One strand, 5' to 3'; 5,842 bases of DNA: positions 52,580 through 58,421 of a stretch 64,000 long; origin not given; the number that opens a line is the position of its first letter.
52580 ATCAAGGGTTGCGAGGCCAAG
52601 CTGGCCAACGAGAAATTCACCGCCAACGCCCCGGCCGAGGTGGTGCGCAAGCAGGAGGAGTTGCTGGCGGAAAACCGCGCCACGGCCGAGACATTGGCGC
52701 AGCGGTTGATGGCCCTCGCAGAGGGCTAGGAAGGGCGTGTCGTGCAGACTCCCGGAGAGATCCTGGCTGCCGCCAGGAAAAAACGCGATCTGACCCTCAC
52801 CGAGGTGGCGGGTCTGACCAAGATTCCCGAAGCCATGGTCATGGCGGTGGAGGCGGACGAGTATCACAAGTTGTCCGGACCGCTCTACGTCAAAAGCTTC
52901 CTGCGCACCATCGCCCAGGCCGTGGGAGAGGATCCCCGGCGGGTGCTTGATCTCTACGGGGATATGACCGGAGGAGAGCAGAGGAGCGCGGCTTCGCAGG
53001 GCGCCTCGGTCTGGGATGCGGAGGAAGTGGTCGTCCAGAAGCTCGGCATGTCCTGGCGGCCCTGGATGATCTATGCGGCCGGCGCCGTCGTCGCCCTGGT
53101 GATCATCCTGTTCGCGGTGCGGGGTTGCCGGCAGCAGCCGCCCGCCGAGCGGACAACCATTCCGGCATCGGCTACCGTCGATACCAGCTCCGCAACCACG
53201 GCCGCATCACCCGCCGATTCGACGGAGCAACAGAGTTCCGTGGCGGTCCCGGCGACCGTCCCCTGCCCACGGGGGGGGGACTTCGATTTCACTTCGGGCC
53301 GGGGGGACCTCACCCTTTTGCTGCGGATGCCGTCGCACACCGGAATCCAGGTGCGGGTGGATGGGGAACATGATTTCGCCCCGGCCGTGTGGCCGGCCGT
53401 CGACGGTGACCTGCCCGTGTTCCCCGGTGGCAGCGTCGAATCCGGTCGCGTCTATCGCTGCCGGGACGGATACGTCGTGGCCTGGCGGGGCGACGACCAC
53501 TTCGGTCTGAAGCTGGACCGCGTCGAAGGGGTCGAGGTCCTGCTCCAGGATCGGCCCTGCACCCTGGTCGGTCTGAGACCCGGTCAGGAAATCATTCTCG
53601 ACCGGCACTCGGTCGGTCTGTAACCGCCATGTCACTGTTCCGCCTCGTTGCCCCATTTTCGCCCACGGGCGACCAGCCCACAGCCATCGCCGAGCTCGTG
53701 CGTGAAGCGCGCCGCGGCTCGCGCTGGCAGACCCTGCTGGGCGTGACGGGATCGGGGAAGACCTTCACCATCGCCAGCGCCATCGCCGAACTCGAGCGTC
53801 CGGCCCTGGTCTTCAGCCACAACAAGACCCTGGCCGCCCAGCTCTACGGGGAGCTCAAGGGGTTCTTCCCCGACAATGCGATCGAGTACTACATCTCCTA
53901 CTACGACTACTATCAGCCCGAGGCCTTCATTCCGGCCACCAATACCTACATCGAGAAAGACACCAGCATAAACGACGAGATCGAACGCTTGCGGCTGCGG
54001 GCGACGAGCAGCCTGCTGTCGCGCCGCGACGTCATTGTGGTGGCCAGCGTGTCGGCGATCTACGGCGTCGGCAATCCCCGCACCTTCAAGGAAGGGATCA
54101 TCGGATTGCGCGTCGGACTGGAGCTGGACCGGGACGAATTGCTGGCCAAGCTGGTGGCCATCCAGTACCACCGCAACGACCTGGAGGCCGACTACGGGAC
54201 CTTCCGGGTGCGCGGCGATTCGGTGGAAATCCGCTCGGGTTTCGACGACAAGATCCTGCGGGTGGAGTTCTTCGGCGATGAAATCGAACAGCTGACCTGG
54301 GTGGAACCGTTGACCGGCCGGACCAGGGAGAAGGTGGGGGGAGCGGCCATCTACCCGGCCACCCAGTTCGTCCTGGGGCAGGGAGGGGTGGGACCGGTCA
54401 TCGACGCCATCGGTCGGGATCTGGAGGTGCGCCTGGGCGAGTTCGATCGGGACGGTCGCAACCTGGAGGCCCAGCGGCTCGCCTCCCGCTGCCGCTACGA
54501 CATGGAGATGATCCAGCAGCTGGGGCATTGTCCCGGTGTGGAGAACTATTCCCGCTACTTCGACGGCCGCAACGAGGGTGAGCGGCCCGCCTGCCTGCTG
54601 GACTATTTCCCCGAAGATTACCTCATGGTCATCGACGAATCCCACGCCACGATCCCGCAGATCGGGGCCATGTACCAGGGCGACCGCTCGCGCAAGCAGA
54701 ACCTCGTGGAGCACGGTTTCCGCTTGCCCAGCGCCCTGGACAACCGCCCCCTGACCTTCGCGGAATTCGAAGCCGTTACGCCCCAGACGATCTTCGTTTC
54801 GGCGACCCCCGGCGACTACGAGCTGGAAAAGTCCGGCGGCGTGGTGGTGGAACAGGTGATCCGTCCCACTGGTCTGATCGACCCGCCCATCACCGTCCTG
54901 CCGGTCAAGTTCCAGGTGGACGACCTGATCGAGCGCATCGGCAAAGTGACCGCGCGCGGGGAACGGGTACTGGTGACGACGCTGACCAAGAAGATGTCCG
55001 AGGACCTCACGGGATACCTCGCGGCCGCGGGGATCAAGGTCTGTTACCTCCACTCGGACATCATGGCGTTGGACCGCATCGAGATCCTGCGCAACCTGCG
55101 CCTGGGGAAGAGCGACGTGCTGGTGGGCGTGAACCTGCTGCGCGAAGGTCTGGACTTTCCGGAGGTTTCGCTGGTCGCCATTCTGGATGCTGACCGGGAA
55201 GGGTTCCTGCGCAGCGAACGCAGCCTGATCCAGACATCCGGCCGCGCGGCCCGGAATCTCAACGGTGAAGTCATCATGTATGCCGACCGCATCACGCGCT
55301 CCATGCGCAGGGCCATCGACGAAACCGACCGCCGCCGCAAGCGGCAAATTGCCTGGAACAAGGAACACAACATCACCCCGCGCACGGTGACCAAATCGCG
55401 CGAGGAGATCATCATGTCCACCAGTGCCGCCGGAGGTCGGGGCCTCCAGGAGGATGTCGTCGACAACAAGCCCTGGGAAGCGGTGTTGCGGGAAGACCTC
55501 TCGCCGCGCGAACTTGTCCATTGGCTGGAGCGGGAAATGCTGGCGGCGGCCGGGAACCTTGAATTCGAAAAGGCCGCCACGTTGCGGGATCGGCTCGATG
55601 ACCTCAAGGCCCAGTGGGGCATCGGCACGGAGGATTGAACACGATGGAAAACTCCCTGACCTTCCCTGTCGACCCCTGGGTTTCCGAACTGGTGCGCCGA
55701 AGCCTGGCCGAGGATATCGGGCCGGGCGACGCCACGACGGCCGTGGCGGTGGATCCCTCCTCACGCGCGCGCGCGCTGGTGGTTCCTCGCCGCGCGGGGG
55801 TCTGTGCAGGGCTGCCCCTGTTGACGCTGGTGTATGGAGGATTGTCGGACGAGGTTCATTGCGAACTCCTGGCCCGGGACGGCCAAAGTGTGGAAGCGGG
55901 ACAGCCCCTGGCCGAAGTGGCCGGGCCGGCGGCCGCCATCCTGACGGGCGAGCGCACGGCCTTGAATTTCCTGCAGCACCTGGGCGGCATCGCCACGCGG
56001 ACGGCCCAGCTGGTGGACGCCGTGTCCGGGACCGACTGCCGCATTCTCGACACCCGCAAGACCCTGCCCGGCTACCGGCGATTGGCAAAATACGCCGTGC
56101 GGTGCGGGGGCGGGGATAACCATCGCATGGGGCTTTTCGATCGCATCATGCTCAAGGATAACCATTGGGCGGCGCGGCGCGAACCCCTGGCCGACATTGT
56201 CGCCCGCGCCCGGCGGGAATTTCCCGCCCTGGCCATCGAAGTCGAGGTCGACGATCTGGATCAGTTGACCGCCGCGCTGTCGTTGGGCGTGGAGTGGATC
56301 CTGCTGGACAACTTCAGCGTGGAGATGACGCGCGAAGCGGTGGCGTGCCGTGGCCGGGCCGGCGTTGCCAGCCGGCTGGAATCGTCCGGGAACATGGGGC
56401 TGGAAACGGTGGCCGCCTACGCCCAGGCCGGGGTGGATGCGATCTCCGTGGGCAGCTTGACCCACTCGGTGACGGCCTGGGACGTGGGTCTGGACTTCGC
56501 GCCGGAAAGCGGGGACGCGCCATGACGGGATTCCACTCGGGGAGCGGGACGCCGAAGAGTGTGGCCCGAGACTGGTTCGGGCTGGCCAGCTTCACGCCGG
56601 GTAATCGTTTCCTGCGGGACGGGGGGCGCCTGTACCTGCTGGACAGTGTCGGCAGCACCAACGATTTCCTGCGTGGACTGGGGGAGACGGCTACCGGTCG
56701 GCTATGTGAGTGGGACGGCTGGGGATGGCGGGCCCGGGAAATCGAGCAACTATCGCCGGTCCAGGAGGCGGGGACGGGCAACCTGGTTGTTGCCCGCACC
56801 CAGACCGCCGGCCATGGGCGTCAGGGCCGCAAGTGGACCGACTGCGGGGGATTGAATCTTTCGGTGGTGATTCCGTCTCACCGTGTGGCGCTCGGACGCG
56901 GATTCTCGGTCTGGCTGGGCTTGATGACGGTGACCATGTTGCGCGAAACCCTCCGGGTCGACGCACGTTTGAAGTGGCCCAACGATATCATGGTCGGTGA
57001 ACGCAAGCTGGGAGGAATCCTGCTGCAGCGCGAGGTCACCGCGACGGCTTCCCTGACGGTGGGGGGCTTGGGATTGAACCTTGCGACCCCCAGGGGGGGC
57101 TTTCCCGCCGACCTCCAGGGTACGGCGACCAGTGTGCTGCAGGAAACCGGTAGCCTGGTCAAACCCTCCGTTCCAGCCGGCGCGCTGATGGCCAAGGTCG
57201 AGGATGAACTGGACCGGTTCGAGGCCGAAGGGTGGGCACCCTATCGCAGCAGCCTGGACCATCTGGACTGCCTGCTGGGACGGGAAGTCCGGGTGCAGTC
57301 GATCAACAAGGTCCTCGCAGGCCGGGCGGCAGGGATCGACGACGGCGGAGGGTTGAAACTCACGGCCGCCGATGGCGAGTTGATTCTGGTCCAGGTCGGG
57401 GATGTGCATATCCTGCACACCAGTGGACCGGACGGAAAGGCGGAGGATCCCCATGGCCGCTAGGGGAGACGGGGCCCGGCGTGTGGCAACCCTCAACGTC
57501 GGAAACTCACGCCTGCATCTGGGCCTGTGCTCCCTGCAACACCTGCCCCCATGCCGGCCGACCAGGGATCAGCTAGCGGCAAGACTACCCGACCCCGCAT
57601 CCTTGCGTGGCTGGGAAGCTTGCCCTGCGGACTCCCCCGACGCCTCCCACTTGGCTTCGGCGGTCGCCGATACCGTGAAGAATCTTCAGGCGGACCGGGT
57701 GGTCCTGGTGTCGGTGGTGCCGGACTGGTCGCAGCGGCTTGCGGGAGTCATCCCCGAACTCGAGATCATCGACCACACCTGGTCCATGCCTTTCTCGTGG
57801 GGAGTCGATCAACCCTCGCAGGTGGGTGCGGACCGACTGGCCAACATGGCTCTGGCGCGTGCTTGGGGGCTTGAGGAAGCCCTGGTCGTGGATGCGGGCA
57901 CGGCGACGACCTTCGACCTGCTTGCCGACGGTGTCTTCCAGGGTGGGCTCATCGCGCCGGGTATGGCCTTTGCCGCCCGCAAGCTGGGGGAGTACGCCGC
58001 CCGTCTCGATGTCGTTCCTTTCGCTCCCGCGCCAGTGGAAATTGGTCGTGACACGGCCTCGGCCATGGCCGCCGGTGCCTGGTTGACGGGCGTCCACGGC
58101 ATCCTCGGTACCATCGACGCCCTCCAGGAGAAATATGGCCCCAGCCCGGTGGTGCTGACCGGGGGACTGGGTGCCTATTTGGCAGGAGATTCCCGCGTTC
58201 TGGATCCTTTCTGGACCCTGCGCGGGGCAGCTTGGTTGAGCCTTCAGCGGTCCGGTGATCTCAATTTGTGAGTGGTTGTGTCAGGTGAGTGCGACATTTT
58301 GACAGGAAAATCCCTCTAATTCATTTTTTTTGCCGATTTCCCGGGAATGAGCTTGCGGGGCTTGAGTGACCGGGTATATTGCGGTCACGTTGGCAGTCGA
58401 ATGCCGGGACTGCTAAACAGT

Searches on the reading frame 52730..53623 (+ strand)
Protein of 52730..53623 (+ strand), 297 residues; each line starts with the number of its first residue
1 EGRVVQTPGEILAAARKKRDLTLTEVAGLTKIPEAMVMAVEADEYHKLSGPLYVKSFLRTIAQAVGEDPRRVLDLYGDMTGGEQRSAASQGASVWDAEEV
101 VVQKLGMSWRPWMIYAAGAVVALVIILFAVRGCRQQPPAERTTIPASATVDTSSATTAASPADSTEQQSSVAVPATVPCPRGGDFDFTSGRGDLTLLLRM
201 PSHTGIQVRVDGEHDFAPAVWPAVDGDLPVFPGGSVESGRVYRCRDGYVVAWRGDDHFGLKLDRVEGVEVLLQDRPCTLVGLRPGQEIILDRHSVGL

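Call 20: search_protein_families(library=ncbifam, proteins=[window:52730-53623:+], max_evalue=0.001)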
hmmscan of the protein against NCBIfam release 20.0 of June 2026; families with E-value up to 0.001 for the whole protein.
window:52730-53623:+ (297 aa): 1 family
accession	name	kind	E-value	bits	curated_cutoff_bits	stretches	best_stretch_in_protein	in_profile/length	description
NF041534.1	rodZ_Strepcoccus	equivalog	1.2e-13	50.9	375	1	7-162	5-157/275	cytoskeleton protein RodZ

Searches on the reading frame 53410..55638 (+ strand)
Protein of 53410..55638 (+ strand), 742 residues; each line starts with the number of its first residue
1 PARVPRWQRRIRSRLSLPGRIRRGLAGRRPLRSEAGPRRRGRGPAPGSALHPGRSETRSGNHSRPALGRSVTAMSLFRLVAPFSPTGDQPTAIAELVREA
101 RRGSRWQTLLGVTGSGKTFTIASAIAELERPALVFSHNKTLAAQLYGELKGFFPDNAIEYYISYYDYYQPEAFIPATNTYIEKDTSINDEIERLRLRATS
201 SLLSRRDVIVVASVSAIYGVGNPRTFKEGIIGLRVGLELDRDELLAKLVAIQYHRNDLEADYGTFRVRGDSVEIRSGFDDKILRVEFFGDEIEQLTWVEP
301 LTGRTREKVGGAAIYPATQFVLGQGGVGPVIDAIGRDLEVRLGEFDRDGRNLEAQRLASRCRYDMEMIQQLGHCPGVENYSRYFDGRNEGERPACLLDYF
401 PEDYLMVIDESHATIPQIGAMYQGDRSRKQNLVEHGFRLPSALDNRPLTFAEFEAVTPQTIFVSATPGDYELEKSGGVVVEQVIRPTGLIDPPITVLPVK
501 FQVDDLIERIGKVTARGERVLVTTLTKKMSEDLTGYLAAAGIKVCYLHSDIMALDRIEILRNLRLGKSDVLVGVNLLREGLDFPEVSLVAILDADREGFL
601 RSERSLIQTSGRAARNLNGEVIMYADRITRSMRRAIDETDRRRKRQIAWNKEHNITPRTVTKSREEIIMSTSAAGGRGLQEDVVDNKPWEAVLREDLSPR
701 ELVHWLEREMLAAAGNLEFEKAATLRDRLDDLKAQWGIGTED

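Call 20: search_protein_families(library=ncbifam, proteins=[window:53410-55638:+], max_evalue=0.001)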
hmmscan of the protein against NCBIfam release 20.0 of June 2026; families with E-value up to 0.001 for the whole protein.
window:53410-55638:+ (742 aa): 31 families (the best 25 are shown)
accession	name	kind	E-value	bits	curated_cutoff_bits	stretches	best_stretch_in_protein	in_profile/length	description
NF003673.1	PRK05298.1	equivalog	1.2e-297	988.7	743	1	77-734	2-652/653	excinuclease ABC subunit UvrB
TIGR00631.1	uvrb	equivalog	2.1e-291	968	750.1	1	77-733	2-658/658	excinuclease ABC subunit UvrB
TIGR00580.2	mfd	equivalog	1.1e-12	47.2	800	1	248-431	1-153/907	transcription-repair coupling factor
TIGR00595.1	priA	equivalog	2e-11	43.2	230.35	1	526-625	274-381/509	replication restart helicase PriA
NF004066.1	PRK05580.1-3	equivalog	3e-11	42.4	813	1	558-623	581-654/788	primosomal protein N'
TIGR00643.1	recG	equivalog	4.6e-10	38.8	659.4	1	527-618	470-555/629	ATP-dependent DNA helicase RecG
NF004067.0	PRK05580.1-4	equivalog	8.6e-10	37.6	763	1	558-625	528-603/737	primosomal protein N'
NF004070.0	PRK05580.2-2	equivalog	5.2e-09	34.8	921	1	547-641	513-617/729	primosomal protein N'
NF053636.1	DDHlcsCsdAPsy1082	equivalog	1.1e-08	34.1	890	1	518-678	244-394/512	DEAD/DEAH box helicase CsdA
NF008165.0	PRK10917.1-3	equivalog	6e-08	31.6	711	0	528-599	497-567/692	ATP-dependent DNA helicase RecG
NF004069.0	PRK05580.2-1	equivalog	7.8e-08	31.2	767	1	527-625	390-495/612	primosomal protein N'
NF004068.0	PRK05580.1-5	equivalog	8.7e-08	30.7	1249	1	526-623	556-661/795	primosomal protein N'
NF004065.0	PRK05580.1-1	equivalog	1.1e-07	30.5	858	1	559-624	523-596/731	primosomal protein N'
NF003419.0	PRK04837.1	equivalog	1.5e-07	30.5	588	1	518-593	257-332/424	ATP-dependent RNA helicase RhlB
NF053631.1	RNA_helic_CshA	equivalog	7.6e-07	28.4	646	1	517-667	237-383/434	degradosome RNA helicase CshA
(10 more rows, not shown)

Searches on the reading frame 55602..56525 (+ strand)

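Call 20: search_protein_families(library=ncbifam, proteins=[window:55602-56525:+], max_evalue=0.001)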
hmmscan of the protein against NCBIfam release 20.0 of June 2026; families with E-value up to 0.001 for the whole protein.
window:55602-56525:+ (307 aa): 3 families
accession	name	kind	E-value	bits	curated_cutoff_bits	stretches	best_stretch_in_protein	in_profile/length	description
TIGR00078.1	nadC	equivalog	3.7e-83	278.9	198.4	1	31-299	2-269/269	carboxylating nicotinate-nucleotide diphosphorylase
TIGR01334.1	modD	hypoth_equivalog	2.1e-25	89.7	178.85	1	34-281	11-260/277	ModD protein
NF006415.0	PRK08662.1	equivalog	4.7e-05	22.3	243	0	91-173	75-157/381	nicotinate phosphoribosyltransferase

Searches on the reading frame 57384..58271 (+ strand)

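Call 20: search_protein_families(library=ncbifam, proteins=[window:57384-58271:+], max_evalue=0.001)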
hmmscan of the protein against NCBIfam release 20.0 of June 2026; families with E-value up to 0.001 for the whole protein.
window:57384-58271:+ (295 aa): 29 families (the best 25 are shown)
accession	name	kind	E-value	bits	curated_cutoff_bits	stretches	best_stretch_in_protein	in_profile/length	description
NF009848.0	PRK13318.1-6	equivalog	8.9e-31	107.2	248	1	95-286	48-251/256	type III pantothenate kinase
TIGR00671.1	baf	subfamily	1.4e-28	100.3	58.2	1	37-281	4-237/243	type III pantothenate kinase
NF009844.0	PRK13318.1-2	equivalog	1e-26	93.6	331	1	102-276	56-238/259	type III pantothenate kinase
NF009855.0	PRK13321.1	equivalog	2.7e-26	92.4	233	1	99-274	53-236/256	type III pantothenate kinase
NF009850.0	PRK13320.1-2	equivalog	2.7e-23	82.9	321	1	92-266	32-211/241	type III pantothenate kinase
NF009849.0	PRK13320.1-1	equivalog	1e-21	77.4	354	1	102-285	60-259/267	type III pantothenate kinase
NF009853.0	PRK13320.1-5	equivalog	2e-21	76.6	287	1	94-267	37-215/243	type III pantothenate kinase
NF009843.0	PRK13318.1-1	equivalog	1.3e-19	70.5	426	1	141-284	100-248/259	type III pantothenate kinase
NF009871.0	PRK13331.1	equivalog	2e-18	66.6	251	1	36-266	11-217/253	pantothenate kinase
NF009852.0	PRK13320.1-4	equivalog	2.4e-18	66.3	439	1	103-270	66-246/270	pantothenate kinase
NF009860.0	PRK13322.1-5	equivalog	8.7e-18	64.9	288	1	139-283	92-241/248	pantothenate kinase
NF009847.0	PRK13318.1-5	equivalog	1.3e-16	60.7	381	1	137-275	96-237/256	type III pantothenate kinase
NF009854.0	PRK13320.1-6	equivalog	1.6e-16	60.5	414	1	126-261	71-208/243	type III pantothenate kinase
NF009845.0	PRK13318.1-3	equivalog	6.4e-16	58.4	358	1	141-275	98-237/258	type III pantothenate kinase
NF009846.0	PRK13318.1-4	equivalog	1.7e-14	53.9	432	1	137-274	96-235/255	type III pantothenate kinase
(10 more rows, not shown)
